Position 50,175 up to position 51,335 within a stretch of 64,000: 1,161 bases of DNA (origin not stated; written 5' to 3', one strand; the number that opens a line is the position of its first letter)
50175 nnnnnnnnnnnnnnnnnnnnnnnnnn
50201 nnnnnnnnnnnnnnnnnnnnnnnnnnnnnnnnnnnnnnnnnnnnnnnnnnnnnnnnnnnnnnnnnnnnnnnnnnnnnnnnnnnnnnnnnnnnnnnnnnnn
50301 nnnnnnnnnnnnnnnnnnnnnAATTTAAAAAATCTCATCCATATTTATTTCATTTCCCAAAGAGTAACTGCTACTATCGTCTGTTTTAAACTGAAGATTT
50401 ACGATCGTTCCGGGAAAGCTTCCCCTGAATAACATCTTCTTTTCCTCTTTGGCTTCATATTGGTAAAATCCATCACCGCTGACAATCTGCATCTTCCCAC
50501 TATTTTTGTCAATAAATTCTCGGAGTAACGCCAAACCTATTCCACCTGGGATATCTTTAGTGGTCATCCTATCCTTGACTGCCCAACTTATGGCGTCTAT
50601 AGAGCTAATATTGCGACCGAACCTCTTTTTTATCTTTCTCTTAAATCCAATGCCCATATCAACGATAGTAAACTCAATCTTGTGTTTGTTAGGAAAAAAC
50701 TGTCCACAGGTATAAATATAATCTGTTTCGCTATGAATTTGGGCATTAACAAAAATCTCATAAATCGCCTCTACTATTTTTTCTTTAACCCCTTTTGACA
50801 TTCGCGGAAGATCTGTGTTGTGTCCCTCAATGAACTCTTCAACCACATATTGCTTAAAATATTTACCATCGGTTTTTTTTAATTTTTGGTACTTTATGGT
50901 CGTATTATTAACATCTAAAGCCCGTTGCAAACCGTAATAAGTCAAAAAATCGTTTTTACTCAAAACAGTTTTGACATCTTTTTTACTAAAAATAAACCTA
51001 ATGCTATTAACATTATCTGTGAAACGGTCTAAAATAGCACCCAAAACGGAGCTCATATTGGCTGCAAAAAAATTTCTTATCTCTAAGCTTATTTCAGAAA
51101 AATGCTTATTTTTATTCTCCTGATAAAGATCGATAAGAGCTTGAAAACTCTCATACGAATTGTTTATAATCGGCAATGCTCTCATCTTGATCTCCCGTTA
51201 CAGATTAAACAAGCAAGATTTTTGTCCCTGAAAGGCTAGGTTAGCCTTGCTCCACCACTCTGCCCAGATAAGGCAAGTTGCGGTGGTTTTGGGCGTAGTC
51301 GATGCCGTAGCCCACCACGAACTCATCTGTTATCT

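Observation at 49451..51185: AT-rich three-gene operon: novel-N-terminus GHKL ATPase + small STAS-like protein + PIN nuclease, a candidate partner-switch-controlled toxin/defence module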

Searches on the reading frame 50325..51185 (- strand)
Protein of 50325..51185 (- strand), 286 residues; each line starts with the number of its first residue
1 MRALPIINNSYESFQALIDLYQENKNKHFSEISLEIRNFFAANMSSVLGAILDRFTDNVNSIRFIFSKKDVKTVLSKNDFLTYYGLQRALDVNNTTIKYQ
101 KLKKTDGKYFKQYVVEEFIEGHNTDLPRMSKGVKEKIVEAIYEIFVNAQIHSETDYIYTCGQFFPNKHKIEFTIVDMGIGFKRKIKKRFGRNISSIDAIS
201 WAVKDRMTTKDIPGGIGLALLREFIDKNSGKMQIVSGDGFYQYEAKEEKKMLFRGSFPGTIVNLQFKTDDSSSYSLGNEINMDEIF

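Call 3: search_protein_families(library=pfam, proteins=[window:50325-51185:-], max_evalue=1)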
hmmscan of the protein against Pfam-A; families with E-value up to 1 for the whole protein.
window:50325-51185:- (286 aa): 2 families
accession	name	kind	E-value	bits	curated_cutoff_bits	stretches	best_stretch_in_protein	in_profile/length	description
PF02518.31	HATPase_c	-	0.00043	21.1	26.4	1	134-238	3-97/111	Histidine kinase-, DNA gyrase B-, and HSP90-like ATPase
PF13581.12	HATPase_c_2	-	0.00073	20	27.4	1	132-227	27-111/127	Histidine kinase-like ATPase domain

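Call 4: search_protein_families(library=padloc, proteins=[window:50325-51185:-], max_evalue=1)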
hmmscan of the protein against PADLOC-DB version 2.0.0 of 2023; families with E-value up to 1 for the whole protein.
window:50325-51185:- (286 aa): 1 family
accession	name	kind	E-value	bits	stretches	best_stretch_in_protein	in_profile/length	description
PDLC02567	DrmA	-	0.00026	16.2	1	140-270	143-274/1750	DrmA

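Call 5: search_protein_families(library=ncbifam, proteins=[window:50325-51185:-], max_evalue=1)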
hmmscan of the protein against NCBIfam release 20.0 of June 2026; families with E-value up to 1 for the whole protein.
window:50325-51185:- (286 aa): 1 family
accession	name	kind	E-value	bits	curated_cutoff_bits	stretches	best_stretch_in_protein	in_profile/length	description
NF008302.0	PRK11091.1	equivalog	0.011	13.9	838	1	166-239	427-494/779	aerobic respiration two-component sensor histidine kinase ArcB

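Call 18: search_solved_structures(query=window:50325-51185:-, max_evalue=1, show_alignments=2)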
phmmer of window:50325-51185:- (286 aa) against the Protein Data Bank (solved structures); distinct sequences matched with E-value up to 1: 1.
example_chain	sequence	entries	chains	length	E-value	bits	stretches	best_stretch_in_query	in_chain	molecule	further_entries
8jb1_A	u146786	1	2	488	0.87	12.4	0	190-249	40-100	Glyceraldehyde-3-phosphate dehydrogenase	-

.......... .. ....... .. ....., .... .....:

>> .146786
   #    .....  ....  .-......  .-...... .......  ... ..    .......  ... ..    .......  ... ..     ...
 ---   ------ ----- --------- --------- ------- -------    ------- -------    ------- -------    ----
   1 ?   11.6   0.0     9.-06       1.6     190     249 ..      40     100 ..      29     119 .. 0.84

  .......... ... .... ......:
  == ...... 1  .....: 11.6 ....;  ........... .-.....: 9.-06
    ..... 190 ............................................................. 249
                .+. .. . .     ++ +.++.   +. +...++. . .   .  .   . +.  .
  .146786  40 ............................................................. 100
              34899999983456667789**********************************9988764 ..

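Call 29: find_encoding_contigs(protein=window:50325-51185:-, flank=10000, max_places=6)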
Protein window:50325-51185:- (286 aa): no gene with exactly this product is on record in the collection.

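Call 36: find_homologous_proteins(query=window:50325-51185:-, max_evalue=0.001)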
Query window:50325-51185:- (286 aa): 776 proteins with E <= 0.001 among 2443 candidates; the best 120 are listed.
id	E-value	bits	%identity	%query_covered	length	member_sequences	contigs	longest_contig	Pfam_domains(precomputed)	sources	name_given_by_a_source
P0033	1.1e-184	630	100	100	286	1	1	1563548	-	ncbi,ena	-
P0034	1.3e-125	437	69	100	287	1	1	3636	-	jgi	jgi:hypothetical protein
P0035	2.2e-125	436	69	100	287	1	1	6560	-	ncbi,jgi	jgi:hypothetical protein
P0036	3.8e-125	435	70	100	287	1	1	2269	PF02518.32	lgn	-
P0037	4.5e-124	431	67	100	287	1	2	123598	-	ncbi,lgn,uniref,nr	ncbi:ATP-binding protein [Marinilabilia salmonicolor]|uniref:ATP-binding protein n=1 Tax=Marinilabil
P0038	1.3e-123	430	69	100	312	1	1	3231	PF02518.32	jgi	jgi:hypothetical protein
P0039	9.1e-123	427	68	100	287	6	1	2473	PF02518.32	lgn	-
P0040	4.8e-122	425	67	100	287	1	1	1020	-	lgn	-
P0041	8.8e-122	424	69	100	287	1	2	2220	-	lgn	-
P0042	1.0e-121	424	67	100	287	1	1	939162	-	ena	-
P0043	2.4e-121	423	67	100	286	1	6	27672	PF02518.32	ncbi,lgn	-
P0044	3.0e-121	422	66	100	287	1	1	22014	-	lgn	-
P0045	3.4e-121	422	67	100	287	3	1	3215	-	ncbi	-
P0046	3.7e-121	422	67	100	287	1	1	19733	PF02518.32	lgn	-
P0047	4.4e-121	422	66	100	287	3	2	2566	PF02518.32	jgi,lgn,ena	-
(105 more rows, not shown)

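Call 38: find_related_loci(query=A2, collection=genome_contigs, flank=6000)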
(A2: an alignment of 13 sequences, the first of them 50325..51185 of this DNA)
Query A2 (286 aa) in genome_contigs; peptide patterns used: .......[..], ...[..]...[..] (x = any residue, [..] = any of these).
246 stretches matched a pattern; 31 encode a relative of the query (tblastn E <= 1e-3); 31 distinct loci.
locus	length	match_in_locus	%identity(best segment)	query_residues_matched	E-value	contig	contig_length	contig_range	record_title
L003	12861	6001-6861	67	1-286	6e-131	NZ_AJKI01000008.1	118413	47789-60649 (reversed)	Marinilabilia salmonicolor JCM 21150 Contig8, whole genome shotgun sequence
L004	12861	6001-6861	64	1-286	4e-127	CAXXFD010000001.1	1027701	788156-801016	MAG: Bacteroidales bacterium isolate 4c1f1197-ba28-441f-b5c2-3ffc506e3234 genome assembly, contig: contig_1, whole genom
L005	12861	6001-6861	66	1-286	5e-127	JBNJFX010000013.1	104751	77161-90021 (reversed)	MAG: Bacteroidota bacterium isolate Y22_60dBSe2.bin.196 NODE_136_length_104751_cov_7.094504, whole genome shotgun sequen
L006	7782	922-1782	66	1-286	3e-126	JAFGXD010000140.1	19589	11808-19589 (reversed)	MAG: Bacteroidales bacterium isolate ZodW_Metabat.319 k87_19139240, whole genome shotgun sequence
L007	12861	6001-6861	65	1-286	6e-126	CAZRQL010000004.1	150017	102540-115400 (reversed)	MAG TPA_asm: uncultured Roseobacteraceae bacterium isolate SRP290908_co2_156 genome assembly, contig: NODE_87_length_150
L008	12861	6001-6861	64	1-286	2e-125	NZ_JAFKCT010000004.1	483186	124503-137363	Algoriphagus oliviformis strain H41 4, whole genome shotgun sequence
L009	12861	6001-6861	66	1-286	2e-125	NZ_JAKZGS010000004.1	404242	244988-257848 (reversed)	Belliella calami strain DSM 107340 NODE_4_length_404242_cov_53.739322, whole genome shotgun sequence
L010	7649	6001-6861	66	1-286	1e-123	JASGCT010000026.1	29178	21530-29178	MAG: Alphaproteobacteria bacterium isolate MAG11 NODE_737_length_29178_cov_24.891666, whole genome shotgun sequence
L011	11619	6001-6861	66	1-286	4e-123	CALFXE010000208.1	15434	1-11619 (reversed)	MAG TPA_asm: uncultured Paludibacter sp. isolate SRR3901694_bin.109_CONCOCT_v1.1_MAG genome assembly, contig: ERZ778021.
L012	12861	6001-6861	66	1-286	6e-120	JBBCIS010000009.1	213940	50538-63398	MAG: bacterium isolate MAG_CPA_04 P10A_000000087547, whole genome shotgun sequence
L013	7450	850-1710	64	1-286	8e-120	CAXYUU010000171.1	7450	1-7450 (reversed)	MAG: uncultured Acetobacteroides sp. isolate ERR13598979_concoct_48 genome assembly, contig: ERZ24879090.2140, whole gen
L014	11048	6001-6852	63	4-286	1e-119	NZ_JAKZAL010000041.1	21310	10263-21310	Cognataquiflexum rubidum strain AIY15W NODE_41_length_21310_cov_402.135, whole genome shotgun sequence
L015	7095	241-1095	62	1-286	2e-119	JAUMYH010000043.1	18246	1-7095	MAG: Bacteroidota bacterium isolate S17M_Sa_15 NODE_1453_length_18246_cov_11.193832, whole genome shotgun sequence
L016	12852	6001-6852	62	4-286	2e-118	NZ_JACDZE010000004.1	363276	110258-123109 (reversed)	Moheibacter lacus strain BDHS18 scaffold4-size363276, whole genome shotgun sequence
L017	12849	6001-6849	65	4-286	2e-118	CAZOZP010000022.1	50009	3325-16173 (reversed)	MAG TPA_asm: uncultured Melioribacteraceae bacterium isolate binchicken_co190_134 genome assembly, contig: NODE_1520_len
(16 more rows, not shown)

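Call 44: find_encoding_contigs(protein=P0155, flank=6000, max_places=3)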
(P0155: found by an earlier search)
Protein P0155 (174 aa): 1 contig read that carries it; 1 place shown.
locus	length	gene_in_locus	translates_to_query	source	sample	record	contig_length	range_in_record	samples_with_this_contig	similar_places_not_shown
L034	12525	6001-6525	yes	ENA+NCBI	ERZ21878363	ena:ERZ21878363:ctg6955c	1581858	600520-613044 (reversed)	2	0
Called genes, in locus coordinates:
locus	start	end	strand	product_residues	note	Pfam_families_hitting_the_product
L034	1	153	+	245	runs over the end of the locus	PF04085:MreC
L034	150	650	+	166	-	-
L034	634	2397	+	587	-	PF03717:PBP_dimer, PF00905:Transpeptidase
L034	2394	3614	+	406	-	PF01098:FTSW_RODA_SPOVE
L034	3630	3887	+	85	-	-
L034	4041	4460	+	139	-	PF06226:DUF1007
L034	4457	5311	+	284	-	PF03824:NicO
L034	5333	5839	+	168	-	PF03006:HlyIII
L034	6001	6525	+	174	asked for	PF00156:Pribosyltran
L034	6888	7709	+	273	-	PF02625:XdhC_CoxI, PF13478:XdhC_C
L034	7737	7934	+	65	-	-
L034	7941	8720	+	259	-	-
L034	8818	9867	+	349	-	PF04551:GcpE, PF26540:GcpE_C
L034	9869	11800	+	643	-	PF13428:TPR_14 (faint), PF00515:TPR_1 (faint), PF07719:TPR_2 (faint), PF13181:TPR_8 (faint), PF13414:TPR_11 (faint), PF14559:TPR_19 (faint), PF24885:TPR_NPHP3 (faint), PF13424:TPR_12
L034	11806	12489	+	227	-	PF01553:Acyltransferase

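Call 45: find_encoding_contigs(protein=P0154, flank=6000, max_places=3)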
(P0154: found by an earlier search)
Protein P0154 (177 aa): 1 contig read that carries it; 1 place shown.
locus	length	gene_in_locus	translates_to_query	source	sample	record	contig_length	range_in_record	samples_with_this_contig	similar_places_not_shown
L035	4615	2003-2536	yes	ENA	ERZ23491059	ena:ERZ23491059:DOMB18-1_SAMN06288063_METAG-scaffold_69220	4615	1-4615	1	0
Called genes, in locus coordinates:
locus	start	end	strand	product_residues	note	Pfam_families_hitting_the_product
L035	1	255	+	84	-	?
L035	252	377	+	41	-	-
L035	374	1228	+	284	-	PF03824:NicO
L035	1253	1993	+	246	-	-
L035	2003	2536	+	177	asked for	PF00156:Pribosyltran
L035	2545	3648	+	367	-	PF13784:Fic_N, PF02661:Fic, PF21248:SoFic-like_C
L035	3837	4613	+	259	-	?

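Call 53: search_dna_similar(query=window:50325-51185:-, collection=phages, mode=protein, max_evalue=0.001, max_rows=15)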
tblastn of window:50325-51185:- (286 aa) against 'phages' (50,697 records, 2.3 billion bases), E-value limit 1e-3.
Records with a match: 3; places in all: 3; records where one place covers at least 80% of the query: 2.
Best place of each record, by identity: <60% 3.
By first word of the organism name: Streptococcus 1; Bacteriophage 1; Ralstonia 1.
By host as written in the record: Streptococcus dysgalactiae WCHSDSE-1 1; - 1; Ralstonia solanacearum R578 1.
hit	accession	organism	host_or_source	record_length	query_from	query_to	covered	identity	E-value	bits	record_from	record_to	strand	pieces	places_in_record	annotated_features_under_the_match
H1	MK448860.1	Streptococcus phage Javan172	Streptococcus dysgalactiae WCHSDSE-1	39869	42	286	86%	30.7%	3e-16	84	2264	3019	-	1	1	ATPase-like protein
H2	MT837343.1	Bacteriophage sp.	human fecal samples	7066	31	276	86%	30.5%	2e-26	114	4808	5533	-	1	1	record has no annotation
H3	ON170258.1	Ralstonia phage YO152_1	Ralstonia solanacearum R578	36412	141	269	45%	26.3%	7e-5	50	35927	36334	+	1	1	record has no annotation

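Call 54: search_dna_similar(query=window:50325-51185:-, collection=plasmids, mode=protein, max_evalue=0.001, max_rows=25)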
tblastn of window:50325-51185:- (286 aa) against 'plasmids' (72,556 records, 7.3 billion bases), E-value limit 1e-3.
Records with a match: 1; places in all: 1; records where one place covers at least 80% of the query: 1.
Best place of each record, by identity: <60% 1.
By first word of the organism name: Deinococcus 1.
By predicted mobility (MOB-suite, as given by PLSDB): non-mobilizable 1.
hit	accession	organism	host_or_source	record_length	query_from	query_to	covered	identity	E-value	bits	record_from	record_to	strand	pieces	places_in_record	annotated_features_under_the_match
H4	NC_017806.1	Deinococcus gobiensis I-0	-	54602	4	286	99%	31.2%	4e-32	132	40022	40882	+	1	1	ATP-binding protein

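Call 55: get_annotated_region(hit=H4, flank=4000)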
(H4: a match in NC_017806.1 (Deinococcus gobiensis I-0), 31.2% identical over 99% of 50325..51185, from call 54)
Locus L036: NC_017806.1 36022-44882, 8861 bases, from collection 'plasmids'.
description: Deinococcus gobiensis I-0 plasmid P5, complete sequence
organism: Deinococcus gobiensis I-0 (NCBI taxid 745776)
taxonomy: Bacteria; Deinococcota; Deinococci; Deinococcales; Deinococcaceae; Deinococcus; Deinococcus gobiensis; Deinococcus gobiensis I-0
host: -; source: -; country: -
typing (MOB-suite, as given by PLSDB): non-mobilizable
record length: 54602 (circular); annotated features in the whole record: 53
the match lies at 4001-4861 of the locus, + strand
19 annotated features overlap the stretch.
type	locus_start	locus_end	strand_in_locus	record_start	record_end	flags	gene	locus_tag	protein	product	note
CDS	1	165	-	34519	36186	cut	-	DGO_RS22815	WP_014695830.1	helix-turn-helix domain-containing protein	-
CDS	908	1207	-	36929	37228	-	-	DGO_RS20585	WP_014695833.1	hypothetical protein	-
CDS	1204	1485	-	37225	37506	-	-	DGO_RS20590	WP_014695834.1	hypothetical protein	-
CDS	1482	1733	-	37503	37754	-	-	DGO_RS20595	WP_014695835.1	hypothetical protein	-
CDS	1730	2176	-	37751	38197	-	-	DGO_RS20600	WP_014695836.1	hypothetical protein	-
CDS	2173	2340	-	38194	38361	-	-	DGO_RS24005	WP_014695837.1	hypothetical protein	-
CDS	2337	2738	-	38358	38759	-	-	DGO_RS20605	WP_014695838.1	GIY-YIG nuclease family protein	-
CDS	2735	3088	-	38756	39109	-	-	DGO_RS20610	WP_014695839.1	GIY-YIG nuclease family protein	-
CDS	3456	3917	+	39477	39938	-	-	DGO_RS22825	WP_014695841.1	helix-turn-helix transcriptional regulator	-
CDS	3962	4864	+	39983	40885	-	-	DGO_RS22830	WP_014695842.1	ATP-binding protein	-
CDS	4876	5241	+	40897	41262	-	-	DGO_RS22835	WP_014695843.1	STAS-like domain-containing protein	-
CDS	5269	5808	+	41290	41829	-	-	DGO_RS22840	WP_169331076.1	PIN domain-containing protein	-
CDS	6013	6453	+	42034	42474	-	-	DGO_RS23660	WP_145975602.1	hypothetical protein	-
CDS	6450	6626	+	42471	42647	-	-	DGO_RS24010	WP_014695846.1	hypothetical protein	-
CDS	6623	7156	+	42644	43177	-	-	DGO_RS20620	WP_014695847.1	hypothetical protein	-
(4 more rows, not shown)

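Call 56: get_annotated_region(hit=H1, flank=3000)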
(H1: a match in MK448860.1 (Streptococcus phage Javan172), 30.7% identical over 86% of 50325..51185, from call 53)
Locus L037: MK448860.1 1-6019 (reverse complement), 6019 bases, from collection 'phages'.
description: Streptococcus phage Javan172, complete genome.
organism: Streptococcus phage Javan172 (NCBI taxid 2548021)
taxonomy: Viruses; Duplodnaviria; Heunggongvirae; Uroviricota; Caudoviricetes; Trabyvirinae
host: Streptococcus dysgalactiae WCHSDSE-1; source: -; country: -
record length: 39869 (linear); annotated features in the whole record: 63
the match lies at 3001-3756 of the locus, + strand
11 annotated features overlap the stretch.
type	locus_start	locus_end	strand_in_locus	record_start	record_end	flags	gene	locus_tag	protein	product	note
CDS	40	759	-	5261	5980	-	-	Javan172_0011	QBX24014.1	antirepressor protein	-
CDS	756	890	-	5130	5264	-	-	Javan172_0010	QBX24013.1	hypothetical protein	-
CDS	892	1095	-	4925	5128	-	-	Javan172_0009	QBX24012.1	hypothetical protein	-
CDS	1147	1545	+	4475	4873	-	-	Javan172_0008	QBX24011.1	hypothetical protein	-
CDS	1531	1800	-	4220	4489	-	-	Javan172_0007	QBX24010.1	hypothetical protein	-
CDS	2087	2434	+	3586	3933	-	-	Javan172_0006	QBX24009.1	transcriptional regulator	-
CDS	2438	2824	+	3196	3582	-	-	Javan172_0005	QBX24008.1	hypothetical protein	-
CDS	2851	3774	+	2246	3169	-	-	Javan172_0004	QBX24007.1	ATPase-like protein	ATP-binding region, ATPase-like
CDS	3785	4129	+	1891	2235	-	-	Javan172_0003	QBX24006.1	hypothetical protein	-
CDS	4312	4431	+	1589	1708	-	-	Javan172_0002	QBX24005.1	hypothetical protein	-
CDS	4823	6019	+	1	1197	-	-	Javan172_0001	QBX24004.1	integrase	integrase: site-specific recombinase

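Call 57: get_annotated_region(hit=H2, flank=3000)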
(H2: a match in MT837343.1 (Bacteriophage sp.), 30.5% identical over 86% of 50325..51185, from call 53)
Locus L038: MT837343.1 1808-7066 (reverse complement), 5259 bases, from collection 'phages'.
description: UNVERIFIED: Bacteriophage sp. clone scaffold_4536 genomic sequence.
organism: Bacteriophage sp. (NCBI taxid 38018)
taxonomy: Viruses
host: -; source: human fecal samples; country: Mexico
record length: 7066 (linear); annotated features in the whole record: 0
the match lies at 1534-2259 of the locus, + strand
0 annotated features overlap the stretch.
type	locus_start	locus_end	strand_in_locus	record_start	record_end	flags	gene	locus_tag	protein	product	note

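Call 74: predict_structure(alignment_id=A3)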
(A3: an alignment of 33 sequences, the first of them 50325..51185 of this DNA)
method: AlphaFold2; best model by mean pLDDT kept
length: 286 residues; sequences in the alignment: 33
mean_pLDDT: 81.2   pTM: 0.85
mean pLDDT of the five models: 81.2, 80.1, 79.5, 78.6, 76.1
residues with pLDDT >= 90: 89; 70-90: 149; 50-70: 34; < 50: 14
segments of 3 or more residues with pLDDT < 50: 207-214, 282-286
pLDDT, mean of each block of 10 residues (from residue 1): 89 96 87 89 94 76 87 85 84 76 80 70 60 79 81 88 85 88 76 86 61 58 88 94 91 93 90 64 43
secondary structure, 60 per line:
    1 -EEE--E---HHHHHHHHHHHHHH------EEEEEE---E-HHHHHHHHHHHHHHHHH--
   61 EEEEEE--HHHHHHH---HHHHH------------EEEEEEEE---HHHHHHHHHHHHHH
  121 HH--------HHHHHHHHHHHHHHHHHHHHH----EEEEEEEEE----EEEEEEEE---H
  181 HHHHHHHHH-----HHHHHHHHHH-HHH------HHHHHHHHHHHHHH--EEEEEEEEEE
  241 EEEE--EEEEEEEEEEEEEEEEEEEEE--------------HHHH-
elements in order: E2-4 H11-24 E31-36 H42-58 E61-66 H69-75 H79-83 E96-103 H107-122 H131-151 E156-164 E169-176 H180-189 H195-204 H215-228 E231-244 E247-267 H282-285

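Call 88: find_related_loci(query=A6, collection=viral_contigs, flank=4000)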
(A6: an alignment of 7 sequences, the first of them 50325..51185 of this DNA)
Query A6 (286 aa) in viral_contigs; peptide patterns used: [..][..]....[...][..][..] (x = any residue, [..] = any of these).
54 stretches matched a pattern; 16 encode a relative of the query (tblastn E <= 1e-3); 16 distinct loci.
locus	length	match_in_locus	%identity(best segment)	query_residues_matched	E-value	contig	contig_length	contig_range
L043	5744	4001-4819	34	7-279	4e-52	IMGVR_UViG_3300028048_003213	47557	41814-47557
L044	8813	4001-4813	33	7-274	3e-41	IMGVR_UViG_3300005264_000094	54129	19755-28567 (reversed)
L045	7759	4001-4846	29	7-281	5e-38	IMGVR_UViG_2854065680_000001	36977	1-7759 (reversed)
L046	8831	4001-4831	31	7-276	2e-36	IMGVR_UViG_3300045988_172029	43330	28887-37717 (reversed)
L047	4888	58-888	31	7-276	2e-36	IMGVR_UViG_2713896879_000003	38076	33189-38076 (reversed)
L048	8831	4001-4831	31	7-276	2e-36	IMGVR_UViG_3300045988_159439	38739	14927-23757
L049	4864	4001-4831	28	7-276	2e-33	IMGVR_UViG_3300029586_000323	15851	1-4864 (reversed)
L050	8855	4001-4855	29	4-286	2e-32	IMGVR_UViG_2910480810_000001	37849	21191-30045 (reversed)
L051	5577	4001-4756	33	39-285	5e-31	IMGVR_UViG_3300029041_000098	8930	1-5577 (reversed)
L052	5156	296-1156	25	3-286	2e-27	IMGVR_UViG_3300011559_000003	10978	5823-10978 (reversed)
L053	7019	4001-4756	31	42-286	8e-26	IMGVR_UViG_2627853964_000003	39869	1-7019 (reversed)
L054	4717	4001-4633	30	38-245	7e-24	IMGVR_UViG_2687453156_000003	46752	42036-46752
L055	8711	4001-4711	30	29-266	2e-23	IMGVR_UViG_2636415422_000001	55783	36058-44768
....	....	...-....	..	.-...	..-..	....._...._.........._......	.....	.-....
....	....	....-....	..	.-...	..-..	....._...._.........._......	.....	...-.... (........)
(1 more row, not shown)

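Call 94: search_protein_families(library=pfam, proteins=[L035:2545-3648:+], max_evalue=0.01)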
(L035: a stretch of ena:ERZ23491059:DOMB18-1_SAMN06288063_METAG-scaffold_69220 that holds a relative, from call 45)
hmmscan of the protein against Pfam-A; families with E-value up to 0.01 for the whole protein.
L035:2545-3648:+ (367 aa): 3 families
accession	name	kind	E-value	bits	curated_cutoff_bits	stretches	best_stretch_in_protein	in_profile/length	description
PF13784.11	Fic_N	-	3.4e-24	85.1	26.7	1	22-102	1-81/82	Fic/DOC family N-terminal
PF02661.23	Fic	-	1.2e-17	65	24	1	116-211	7-93/93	Fic/DOC family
PF21248.3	SoFic-like_C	-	5.2e-16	59.1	27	1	281-352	6-76/76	Protein adenylyltransferase SoFic-like, C-terminal domain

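Call 95: search_protein_families(library=padloc, proteins=[L035:2545-3648:+], max_evalue=0.01)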
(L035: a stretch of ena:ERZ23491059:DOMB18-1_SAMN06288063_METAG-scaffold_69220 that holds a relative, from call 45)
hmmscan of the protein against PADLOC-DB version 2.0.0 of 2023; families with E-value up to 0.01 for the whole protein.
L035:2545-3648:+ (367 aa): 7 families
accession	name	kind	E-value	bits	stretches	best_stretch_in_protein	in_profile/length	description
PDLC03963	SoFic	-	7.9e-113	375.5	1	3-358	7-360/361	-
PDLC04840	PDC-S04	-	3.1e-16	57.8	1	52-241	11-198/227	-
PDLC04966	PDC-S24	-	6.1e-13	46.4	1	52-242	195-368/497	-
PDLC04836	PDC-S04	-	7.2e-12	43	1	156-247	135-217/244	-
PDLC04839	PDC-S04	-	3.2e-09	34.7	1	170-246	118-192/205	-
PDLC04837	PDC-S04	-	6.1e-09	33.5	1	159-245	134-211/234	-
PDLC04838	PDC-S04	-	8.5e-05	20.4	1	179-206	130-157/209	-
